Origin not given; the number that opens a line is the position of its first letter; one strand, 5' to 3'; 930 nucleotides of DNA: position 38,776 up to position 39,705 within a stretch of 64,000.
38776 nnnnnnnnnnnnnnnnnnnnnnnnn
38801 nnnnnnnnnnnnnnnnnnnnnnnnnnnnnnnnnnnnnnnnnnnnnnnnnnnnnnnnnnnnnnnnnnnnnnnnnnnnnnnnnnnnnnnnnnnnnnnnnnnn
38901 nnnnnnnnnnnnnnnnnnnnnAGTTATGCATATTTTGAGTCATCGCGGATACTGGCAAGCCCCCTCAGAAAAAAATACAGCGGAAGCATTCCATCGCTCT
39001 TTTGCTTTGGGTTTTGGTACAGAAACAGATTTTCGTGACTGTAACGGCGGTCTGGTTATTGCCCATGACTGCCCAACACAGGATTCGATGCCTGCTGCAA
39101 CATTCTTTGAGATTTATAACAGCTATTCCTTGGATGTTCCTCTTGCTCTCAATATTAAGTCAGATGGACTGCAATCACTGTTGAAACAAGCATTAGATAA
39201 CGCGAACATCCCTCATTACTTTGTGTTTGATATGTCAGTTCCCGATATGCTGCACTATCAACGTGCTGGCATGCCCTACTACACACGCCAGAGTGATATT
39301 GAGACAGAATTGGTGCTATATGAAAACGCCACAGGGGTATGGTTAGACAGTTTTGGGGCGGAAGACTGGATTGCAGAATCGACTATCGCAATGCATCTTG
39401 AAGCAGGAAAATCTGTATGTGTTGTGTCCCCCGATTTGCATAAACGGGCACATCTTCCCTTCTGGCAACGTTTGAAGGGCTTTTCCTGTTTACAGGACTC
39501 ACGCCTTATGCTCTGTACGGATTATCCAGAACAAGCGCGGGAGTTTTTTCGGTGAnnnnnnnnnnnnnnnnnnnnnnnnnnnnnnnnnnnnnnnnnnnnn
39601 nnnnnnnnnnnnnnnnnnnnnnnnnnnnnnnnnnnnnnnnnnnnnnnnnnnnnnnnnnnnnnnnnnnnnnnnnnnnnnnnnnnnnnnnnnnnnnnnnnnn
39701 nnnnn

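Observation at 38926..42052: Tightly overlapping 5-gene cassette between hisZ and purA: GDPD-like, HAD phosphatase, nucleotidyltransferase, cupin, paralogous nucleotidyltransferase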

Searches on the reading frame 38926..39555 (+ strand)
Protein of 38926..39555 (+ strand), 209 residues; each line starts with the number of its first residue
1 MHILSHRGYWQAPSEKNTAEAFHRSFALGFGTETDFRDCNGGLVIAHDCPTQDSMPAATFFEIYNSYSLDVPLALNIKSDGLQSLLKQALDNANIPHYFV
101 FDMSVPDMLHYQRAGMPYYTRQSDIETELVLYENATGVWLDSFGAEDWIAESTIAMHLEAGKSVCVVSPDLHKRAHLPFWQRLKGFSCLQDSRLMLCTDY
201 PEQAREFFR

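Call 3: search_protein_families(library=pfam, proteins=[window:38926-39555:+], max_evalue=0.01)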
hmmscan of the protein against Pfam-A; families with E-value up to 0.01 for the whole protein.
window:38926-39555:+ (209 aa): 0 families

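Call 4: search_protein_families(library=ncbifam, proteins=[window:38926-39555:+], max_evalue=0.01)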
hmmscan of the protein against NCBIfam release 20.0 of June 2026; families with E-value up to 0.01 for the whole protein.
window:38926-39555:+ (209 aa): 0 families
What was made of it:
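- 38926..39555 (+): ORF1 (209 aa): compact cytoplasmic TIM-barrel protein of the glycerophosphodiester-phosphodiesterase (GDPD/PLC-like) superfamily, in a family not covered by Pfam. No Pfam or NCBIfam hit (calls 3, 4).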

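Call 5: search_solved_structures(query=window:38926-39555:+, max_evalue=10, show_alignments=2)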
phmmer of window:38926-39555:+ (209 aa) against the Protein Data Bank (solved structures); distinct sequences matched with E-value up to 10: 3.
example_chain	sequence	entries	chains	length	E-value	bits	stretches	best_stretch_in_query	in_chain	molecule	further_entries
3no3_A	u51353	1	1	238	0.041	17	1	3-96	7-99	glycerophosphodiester phosphodiesterase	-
1o1z_A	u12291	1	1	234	0.46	13.6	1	3-49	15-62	glycerophosphodiester phosphodiesterase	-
4u64_A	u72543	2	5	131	1.6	11.8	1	44-102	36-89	Two component histidine kinase, GGDEF domain protein/EAL domain protein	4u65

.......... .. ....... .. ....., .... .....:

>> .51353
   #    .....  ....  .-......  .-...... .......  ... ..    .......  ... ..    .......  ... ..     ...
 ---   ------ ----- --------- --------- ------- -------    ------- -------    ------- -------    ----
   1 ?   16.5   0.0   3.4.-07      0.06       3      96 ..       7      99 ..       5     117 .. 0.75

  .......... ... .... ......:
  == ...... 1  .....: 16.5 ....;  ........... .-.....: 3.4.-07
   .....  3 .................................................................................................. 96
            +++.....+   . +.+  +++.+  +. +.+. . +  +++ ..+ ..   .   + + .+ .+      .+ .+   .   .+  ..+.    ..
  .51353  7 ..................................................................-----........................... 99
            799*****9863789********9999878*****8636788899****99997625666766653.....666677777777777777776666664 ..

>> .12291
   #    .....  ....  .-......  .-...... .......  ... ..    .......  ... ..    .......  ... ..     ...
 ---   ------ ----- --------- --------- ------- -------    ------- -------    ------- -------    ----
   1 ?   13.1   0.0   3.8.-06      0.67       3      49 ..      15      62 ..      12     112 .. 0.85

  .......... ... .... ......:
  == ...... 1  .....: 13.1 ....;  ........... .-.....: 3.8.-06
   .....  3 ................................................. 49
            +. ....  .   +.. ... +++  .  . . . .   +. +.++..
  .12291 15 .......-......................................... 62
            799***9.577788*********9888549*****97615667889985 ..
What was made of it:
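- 38926..39555 (+): Weak sequence match to GDPD 3no3 (E = 0.04) that aligns the HRG, ExD and HD motifs (call 5).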

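Call 10: find_homologous_proteins(query=window:38926-39555:+)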
Query window:38926-39555:+ (209 aa): 3069 proteins with E <= 0.001 among 3153 candidates; the best 120 are listed.
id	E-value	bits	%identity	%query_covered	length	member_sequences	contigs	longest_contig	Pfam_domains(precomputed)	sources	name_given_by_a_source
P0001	1.9e-123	428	86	100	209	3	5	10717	-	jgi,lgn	jgi:hypothetical protein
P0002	2.1e-103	363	75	100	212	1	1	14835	-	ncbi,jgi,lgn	jgi:hypothetical protein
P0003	4.2e-82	293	60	100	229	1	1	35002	-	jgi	jgi:glycerophosphoryl diester phosphodiesterase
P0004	1.4e-81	291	62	100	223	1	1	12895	-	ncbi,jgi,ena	jgi:hypothetical protein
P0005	3.4e-81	290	61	100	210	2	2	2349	-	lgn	-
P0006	4.7e-80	287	62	100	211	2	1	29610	-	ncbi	-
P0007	1.3e-79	285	62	100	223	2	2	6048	-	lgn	-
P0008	1.4e-79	285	60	100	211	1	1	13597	-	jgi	jgi:hypothetical protein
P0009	2.5e-79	284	61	100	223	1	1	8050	-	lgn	-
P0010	4.3e-79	283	62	100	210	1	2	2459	-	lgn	-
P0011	4.4e-79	283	61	100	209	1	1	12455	-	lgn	-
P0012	4.7e-79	283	61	100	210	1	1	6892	-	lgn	-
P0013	5.0e-79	283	62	100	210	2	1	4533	-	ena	-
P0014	6.0e-79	283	60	100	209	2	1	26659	-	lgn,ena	-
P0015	8.5e-79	282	60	100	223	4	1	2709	-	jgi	-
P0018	5.4e-78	280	59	100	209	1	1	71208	-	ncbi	ncbi:MAG: hypothetical protein ACUVRP_08760 [Chlorobiales bacterium]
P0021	1.1e-74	269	59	100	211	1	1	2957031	-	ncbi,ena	-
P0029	4.5e-73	264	57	100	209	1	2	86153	-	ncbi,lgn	ncbi:MAG: hypothetical protein ACFCD0_08880 [Gemmataceae bacterium]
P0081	1.5e-69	252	56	100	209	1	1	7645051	-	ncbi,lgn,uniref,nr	ncbi:hypothetical protein CCAX7_009300 [Capsulimonas corticalis]|uniref:Uncharacterized protein n=1 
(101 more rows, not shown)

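Call 11: find_encoding_contigs(protein=P0081, flank=8000, max_places=2)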
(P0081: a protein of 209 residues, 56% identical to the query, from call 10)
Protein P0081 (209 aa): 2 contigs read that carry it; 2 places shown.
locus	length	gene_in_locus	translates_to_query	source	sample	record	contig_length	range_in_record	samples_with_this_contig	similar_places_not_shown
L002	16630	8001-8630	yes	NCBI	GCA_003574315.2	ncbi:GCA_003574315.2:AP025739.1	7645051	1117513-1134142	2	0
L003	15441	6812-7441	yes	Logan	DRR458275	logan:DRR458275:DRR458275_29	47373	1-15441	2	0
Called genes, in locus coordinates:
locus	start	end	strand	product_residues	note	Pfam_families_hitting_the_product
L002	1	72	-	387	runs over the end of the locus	PF00072:Response_reg, PF01339:CheB_methylest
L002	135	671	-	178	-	PF01584:CheW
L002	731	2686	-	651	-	PF12729:4HB_MCP_1, PF00015:MCPsignal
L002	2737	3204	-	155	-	PF13690:CheX, PF04509:CheC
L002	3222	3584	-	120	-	PF00072:Response_reg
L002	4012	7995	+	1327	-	PF02563:Poly_export, PF10531:SLBB (weak), PF22461:SLBB_2 (faint), PF10531:SLBB (weak)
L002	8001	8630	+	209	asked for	-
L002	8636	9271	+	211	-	PF00702:Hydrolase, PF13419:HAD_2, PF13242:Hydrolase_like (weak)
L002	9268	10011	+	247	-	PF00483:NTP_transferase, PF12804:NTP_transf_3 (weak)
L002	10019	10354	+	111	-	PF07883:Cupin_2 (weak)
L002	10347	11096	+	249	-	PF00483:NTP_transferase, PF12804:NTP_transf_3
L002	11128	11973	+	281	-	PF01061:ABC2_membrane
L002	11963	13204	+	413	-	PF00005:ABC_tran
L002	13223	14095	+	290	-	-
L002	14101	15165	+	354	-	PF13524:Glyco_trans_1_2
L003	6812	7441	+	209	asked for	-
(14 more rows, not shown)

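Call 12: find_encoding_contigs(protein=P0021, flank=8000, max_places=2)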
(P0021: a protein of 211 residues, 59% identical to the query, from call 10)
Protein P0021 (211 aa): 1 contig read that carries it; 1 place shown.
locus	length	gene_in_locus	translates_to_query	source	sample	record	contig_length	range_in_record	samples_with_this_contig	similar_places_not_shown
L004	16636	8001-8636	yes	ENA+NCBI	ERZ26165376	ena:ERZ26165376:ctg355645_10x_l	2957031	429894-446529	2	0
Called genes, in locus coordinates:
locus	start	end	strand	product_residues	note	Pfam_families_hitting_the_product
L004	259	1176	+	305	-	PF02195:ParB_N, PF17762:HTH_ParB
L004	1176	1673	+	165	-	PF04461:YajQ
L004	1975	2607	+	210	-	-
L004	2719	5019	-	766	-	PF00989:PAS, PF13426:PAS_9, PF08447:PAS_3, PF00989:PAS, PF08448:PAS_4, PF13426:PAS_9 (weak), PF00990:GGDEF, PF00563:EAL, +1 more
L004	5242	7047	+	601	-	PF00501:AMP-binding, PF23562:AMP-binding_C_3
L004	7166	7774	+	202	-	-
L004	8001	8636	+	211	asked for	-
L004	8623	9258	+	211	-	PF00702:Hydrolase, PF13419:HAD_2, PF13242:Hydrolase_like (weak)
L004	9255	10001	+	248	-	PF00483:NTP_transferase, PF12804:NTP_transf_3 (weak)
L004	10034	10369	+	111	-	-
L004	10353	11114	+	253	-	PF00483:NTP_transferase, PF12804:NTP_transf_3 (weak)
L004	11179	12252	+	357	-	PF01757:Acyl_transf_3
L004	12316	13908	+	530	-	PF01943:Polysacc_synt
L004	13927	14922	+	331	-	PF07507:WavE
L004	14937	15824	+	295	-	-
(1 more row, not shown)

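Call 13: find_encoding_contigs(protein=P0018, flank=8000, max_places=2)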
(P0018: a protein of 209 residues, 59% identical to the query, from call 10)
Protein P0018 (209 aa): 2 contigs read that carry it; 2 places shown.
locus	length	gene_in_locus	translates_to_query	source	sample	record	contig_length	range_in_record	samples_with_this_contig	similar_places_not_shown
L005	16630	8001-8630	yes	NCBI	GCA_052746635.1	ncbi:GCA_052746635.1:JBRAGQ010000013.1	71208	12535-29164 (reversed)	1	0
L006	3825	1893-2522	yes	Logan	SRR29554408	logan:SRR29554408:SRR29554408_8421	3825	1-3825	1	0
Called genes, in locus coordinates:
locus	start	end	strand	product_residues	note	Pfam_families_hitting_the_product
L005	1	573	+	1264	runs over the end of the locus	PF16078:2-oxogl_dehyd_N, PF00198:2-oxoacid_dh, PF00676:E1_dh, PF02779:Transket_pyr, PF16870:OxoGdeHyase_C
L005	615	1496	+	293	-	PF06325:PrmA, PF05175:MTS, PF13847:Methyltransf_31 (weak)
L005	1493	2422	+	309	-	PF02541:Ppx-GppA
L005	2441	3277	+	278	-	PF00793:DAHP_synth_1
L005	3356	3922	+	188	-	-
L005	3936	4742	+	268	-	PF01061:ABC2_membrane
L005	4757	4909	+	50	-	-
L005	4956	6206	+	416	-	PF00005:ABC_tran, PF13304:AAA_21 (faint)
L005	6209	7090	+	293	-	PF13578:Methyltransf_24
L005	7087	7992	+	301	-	PF07507:WavE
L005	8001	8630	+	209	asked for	-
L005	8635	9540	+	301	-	PF07507:WavE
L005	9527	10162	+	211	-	PF00702:Hydrolase, PF13419:HAD_2, PF13242:Hydrolase_like (weak)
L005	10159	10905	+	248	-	PF12804:NTP_transf_3 (weak), PF00483:NTP_transferase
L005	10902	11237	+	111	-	-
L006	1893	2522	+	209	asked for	-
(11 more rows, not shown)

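Call 14: find_encoding_contigs(protein=P0029, flank=8000, max_places=2)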
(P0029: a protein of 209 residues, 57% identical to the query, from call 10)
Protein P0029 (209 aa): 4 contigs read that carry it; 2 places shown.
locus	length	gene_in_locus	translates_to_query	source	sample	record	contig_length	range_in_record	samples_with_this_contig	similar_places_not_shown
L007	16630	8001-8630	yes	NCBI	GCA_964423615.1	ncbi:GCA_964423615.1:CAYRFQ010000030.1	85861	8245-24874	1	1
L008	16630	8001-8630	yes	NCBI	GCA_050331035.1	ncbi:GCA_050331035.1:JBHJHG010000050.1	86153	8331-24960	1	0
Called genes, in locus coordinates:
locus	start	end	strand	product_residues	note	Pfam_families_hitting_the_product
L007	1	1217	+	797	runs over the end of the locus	PF02706:Wzz, PF01656:CbiA, PF10609:ParA, PF13614:AAA_31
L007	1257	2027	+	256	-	PF19567:CpsB_CapC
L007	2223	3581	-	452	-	PF02563:Poly_export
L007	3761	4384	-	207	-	-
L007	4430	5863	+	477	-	PF13439:Glyco_transf_4, PF13477:Glyco_trans_4_2 (weak), PF13579:Glyco_trans_4_4, PF00534:Glycos_transf_1, PF13692:Glyco_trans_1_4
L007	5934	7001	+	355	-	PF00534:Glycos_transf_1 (weak)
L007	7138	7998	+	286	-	PF05575:V_cholerae_RfbT, PF05050:Methyltransf_21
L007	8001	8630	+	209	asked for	-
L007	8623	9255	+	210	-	PF00702:Hydrolase, PF13419:HAD_2, PF13242:Hydrolase_like (weak)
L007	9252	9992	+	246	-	PF12804:NTP_transf_3 (weak), PF00483:NTP_transferase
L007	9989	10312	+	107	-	-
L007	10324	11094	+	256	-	PF00483:NTP_transferase, PF12804:NTP_transf_3 (weak)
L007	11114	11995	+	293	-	PF05050:Methyltransf_21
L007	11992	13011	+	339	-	PF00535:Glycos_transf_2, PF13641:Glyco_tranf_2_3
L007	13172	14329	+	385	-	PF13439:Glyco_transf_4 (faint), PF13579:Glyco_trans_4_4, PF00534:Glycos_transf_1 (weak), PF13692:Glyco_trans_1_4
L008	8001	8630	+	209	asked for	-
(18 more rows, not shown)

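Call 18: find_related_loci(query=A1, collection=genome_contigs, flank=10000)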
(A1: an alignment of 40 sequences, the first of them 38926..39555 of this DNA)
Query A1 (209 aa) in genome_contigs; peptide patterns used: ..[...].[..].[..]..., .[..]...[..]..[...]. (x = any residue, [..] = any of these).
599 stretches matched a pattern (row limit reached: there are more); 595 encode a relative of the query (tblastn E <= 1e-3); the best 80 are kept; 80 distinct loci.
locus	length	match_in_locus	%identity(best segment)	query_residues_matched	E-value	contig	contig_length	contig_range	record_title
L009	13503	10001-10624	61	1-208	2e-82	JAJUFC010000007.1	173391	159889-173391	MAG: Candidatus Thermochlorobacteriaceae bacterium isolate bin1 k141_439977_length_173391_cov_81.0005, whole genome shot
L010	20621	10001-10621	59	1-208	3e-79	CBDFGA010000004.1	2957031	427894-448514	MAG: Chthonomonadaceae bacterium isolate 4bc0a2eb-4c21-4aa7-a952-4a750245c9a1 genome assembly, contig: contig_4, whole g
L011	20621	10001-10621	57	1-208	5e-78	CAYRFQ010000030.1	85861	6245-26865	MAG TPA_asm: uncultured Alcaligenaceae bacterium isolate SRP128890_co1_8 genome assembly, contig: NODE_434_length_85861_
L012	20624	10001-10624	55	1-208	9e-75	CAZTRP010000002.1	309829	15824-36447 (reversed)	MAG TPA_asm: uncultured Pseudobdellovibrionaceae bacterium isolate SRP296810_co1_59 genome assembly, contig: NODE_21_len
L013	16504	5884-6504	56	1-208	1e-74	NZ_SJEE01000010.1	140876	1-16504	Pseudanabaena sp. UWO311 PseudUWO311_10, whole genome shotgun sequence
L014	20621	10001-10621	56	1-208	2e-74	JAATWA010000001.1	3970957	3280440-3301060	Pseudanabaena biceps strain O153 scaffold1_size3970958, whole genome shotgun sequence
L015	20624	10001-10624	56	1-208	6e-74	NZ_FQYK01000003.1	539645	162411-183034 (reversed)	Algibacter luteus strain CGMCC 1.12213, whole genome shotgun sequence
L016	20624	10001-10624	56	1-208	5e-74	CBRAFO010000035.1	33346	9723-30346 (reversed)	MAG TPA_asm: uncultured Opitutaceae bacterium isolate SRR11839387_concoct_9 genome assembly, contig: ERZ27397406.325, wh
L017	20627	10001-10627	52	1-209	7e-73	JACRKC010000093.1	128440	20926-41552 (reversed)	MAG: Verrucomicrobia bacterium isolate NC_groundwater_1845_Pr3_B-0.1um_67_23 SR-2_scaffold_141_2647060, whole genome sho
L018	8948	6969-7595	53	1-209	8e-73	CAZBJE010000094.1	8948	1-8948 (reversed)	MAG TPA_asm: uncultured Pseudobdellovibrionaceae bacterium isolate SRP296810_co1_366 genome assembly, contig: NODE_10255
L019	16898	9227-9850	51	1-208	2e-72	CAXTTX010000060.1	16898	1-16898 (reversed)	MAG TPA_asm: uncultured Verrucomicrobiales bacterium isolate public_SRR11456921_metawrap_bin.17 genome assembly, contig:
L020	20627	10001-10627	56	1-208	2e-72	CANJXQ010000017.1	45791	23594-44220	MAG: Betaproteobacteria bacterium isolate RH-23may17-832 genome assembly, contig: RH-23may17-C5502, whole genome shotgun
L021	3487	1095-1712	56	1-208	1e-72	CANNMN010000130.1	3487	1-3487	MAG: Rickettsiales bacterium isolate ZH-Jul18-39 genome assembly, contig: ZH-Jul18-39.fna-C130, whole genome shotgun seq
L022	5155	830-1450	53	1-208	4e-72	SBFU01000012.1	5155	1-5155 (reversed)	MAG: Burkholderiales bacterium isolate M0107 scaffold_4543_1, whole genome shotgun sequence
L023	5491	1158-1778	54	1-208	6e-72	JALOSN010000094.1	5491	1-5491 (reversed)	MAG: Hydrogenophaga sp. isolate Prado208 scaffold_40882, whole genome shotgun sequence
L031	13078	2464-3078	55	1-205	4e-71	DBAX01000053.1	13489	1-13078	MAG TPA_asm: Cyanobacteria bacterium UBA999 UBA999_contig_3521, whole genome shotgun sequence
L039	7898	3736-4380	52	1-208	2e-69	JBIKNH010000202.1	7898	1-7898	MAG: Pseudanabaenaceae cyanobacterium isolate ME2014-09-24_3300034019_group5_bin17 Rohwer_bin1390_scaffold_8503_c1, whol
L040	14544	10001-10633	52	1-208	9e-70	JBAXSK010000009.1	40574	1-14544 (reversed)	MAG: Pseudanabaena sp. ELA607 MAG607_9, whole genome shotgun sequence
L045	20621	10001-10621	52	1-208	2e-69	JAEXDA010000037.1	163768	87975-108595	MAG: Bacillota bacterium isolate OH_HBB_134 k127_202442, whole genome shotgun sequence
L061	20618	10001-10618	49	1-208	9e-68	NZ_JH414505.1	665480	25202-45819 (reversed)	Oribacterium asaccharolyticum ACB7 supercont1.2, whole genome shotgun sequence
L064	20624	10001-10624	52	1-208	3e-67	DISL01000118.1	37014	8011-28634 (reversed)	MAG TPA_asm: Epsilonproteobacteria bacterium UBA6211 UBA6211_contig_25288, whole genome shotgun sequence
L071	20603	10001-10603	51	1-202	6e-67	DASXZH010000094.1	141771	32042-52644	MAG TPA_asm: Fimbriimonadaceae bacterium isolate SMAG_U4846 k141_2890272, whole genome shotgun sequence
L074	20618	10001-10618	52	1-208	1e-66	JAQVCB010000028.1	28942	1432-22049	MAG: Candidatus Gastranaerophilales bacterium isolate STD2_79 NODE_5669_length_28942_cov_5.245740_Sandtown_D2, whole gen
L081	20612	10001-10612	50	1-204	2e-65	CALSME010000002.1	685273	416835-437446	MAG: uncultured Polaribacter sp. isolate S_MB88_1 genome assembly, contig: contig_10596_S_MB88, whole genome shotgun seq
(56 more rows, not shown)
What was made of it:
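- Phyla: the carriers include Chlorobiota, Armatimonadota, Cyanobacteriota (with Melainabacteria), Bacteroidota, Verrucomicrobiota, Planctomycetota, Campylobacterota, Desulfobacterota, Bdellovibrionota, Bacillota and Pseudomonadota (call 18).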

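Call 22: predict_structure(alignment_id=A1)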
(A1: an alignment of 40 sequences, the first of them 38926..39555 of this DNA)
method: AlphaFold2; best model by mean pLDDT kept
length: 209 residues; sequences in the alignment: 40
mean_pLDDT: 95.0   pTM: 0.91
mean pLDDT of the five models: 95.0, 94.8, 94.8, 94.6, 94.2
residues with pLDDT >= 90: 187; 70-90: 22; 50-70: 0; < 50: 0
segments of 3 or more residues with pLDDT < 50: none
pLDDT, mean of each block of 10 residues (from residue 1): 98 97 98 95 93 96 92 89 92 95 86 94 93 97 96 98 98 97 97 98 97
secondary structure, 60 per line:
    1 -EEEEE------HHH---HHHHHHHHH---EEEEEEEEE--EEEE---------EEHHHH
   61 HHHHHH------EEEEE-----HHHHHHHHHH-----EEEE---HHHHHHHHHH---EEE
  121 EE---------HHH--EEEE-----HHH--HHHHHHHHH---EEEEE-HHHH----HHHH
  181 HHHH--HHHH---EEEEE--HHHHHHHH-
elements in order: E2-6 H19-27 E31-39 E42-45 H57-66 E73-77 H83-92 E98-101 H105-114 E118-122 E137-140 H151-159 E163-167 H169-172 H177-184 H187-190 E194-198 H201-208
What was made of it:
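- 38926..39555 (+): AlphaFold2 model has pLDDT 95 (call 22).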
